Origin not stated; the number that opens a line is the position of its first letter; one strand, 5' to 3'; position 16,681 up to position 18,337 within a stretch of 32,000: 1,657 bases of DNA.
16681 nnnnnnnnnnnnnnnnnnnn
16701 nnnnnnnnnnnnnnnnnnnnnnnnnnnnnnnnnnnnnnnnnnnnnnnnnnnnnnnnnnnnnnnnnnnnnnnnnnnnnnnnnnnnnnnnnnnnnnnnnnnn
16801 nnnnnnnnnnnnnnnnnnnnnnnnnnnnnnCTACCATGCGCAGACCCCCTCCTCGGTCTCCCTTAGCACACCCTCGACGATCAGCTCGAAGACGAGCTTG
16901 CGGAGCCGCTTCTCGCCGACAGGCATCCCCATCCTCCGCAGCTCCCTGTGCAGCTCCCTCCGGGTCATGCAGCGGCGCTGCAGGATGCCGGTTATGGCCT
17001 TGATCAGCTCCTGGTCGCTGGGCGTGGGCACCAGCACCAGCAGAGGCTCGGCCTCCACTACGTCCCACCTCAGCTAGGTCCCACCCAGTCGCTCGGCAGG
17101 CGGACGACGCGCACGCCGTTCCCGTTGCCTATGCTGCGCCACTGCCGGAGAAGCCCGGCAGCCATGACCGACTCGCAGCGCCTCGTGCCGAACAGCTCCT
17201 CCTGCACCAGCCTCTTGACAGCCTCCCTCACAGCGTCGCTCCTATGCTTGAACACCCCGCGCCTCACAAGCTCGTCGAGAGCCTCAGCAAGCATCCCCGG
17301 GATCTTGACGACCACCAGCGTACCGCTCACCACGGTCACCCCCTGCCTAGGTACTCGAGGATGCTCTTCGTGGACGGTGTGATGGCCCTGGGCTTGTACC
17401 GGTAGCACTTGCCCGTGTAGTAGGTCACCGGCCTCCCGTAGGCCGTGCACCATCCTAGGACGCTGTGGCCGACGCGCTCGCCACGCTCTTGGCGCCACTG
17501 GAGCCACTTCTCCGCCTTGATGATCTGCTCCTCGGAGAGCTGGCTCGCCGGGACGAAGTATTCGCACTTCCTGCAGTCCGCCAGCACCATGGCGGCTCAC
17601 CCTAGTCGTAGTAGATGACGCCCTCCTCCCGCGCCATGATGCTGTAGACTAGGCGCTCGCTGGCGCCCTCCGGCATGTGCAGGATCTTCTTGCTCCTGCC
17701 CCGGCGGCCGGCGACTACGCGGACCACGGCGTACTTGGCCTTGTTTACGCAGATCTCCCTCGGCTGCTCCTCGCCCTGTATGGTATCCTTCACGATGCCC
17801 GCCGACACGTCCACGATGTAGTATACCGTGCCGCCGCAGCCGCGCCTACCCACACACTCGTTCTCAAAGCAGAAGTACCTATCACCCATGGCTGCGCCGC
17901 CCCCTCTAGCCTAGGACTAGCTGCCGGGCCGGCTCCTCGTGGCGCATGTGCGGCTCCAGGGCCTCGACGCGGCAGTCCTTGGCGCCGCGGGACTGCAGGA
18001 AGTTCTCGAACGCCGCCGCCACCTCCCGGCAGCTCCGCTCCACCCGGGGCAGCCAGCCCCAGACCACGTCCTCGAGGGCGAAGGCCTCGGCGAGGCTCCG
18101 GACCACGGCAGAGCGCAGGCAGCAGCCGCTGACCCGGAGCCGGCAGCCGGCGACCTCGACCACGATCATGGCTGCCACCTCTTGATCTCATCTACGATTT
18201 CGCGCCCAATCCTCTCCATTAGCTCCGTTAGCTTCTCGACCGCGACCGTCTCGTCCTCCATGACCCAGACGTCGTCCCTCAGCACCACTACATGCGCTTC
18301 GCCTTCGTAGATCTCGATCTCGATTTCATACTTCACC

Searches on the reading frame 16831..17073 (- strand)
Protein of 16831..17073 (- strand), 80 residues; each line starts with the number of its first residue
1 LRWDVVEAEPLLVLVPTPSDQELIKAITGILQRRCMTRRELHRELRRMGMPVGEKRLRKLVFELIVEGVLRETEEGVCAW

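Call 79: search_protein_families(library=pfam, proteins=[window:16831-17073:-], max_evalue=0.05)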
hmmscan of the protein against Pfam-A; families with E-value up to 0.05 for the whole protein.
window:16831-17073:- (80 aa): 2 families
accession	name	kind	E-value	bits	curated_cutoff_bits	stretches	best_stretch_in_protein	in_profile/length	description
PF03020.21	LEM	-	0.0059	16.6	24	1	35-53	4-22/40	LEM domain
PF20075.5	DUF6471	-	0.025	14.9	26.8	1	27-59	9-41/65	Domain of unknown function (DUF6471)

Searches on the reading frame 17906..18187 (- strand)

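Call 79: search_protein_families(library=pfam, proteins=[window:17906-18187:-], max_evalue=0.05)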
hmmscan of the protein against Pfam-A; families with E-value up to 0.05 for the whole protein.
window:17906-18187:- (93 aa): 1 family
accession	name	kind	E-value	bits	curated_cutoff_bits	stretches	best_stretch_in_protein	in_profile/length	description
PF19194.5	DUF5869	-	0.033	14.4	25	1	25-67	104-146/159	Family of unknown function (DUF5869)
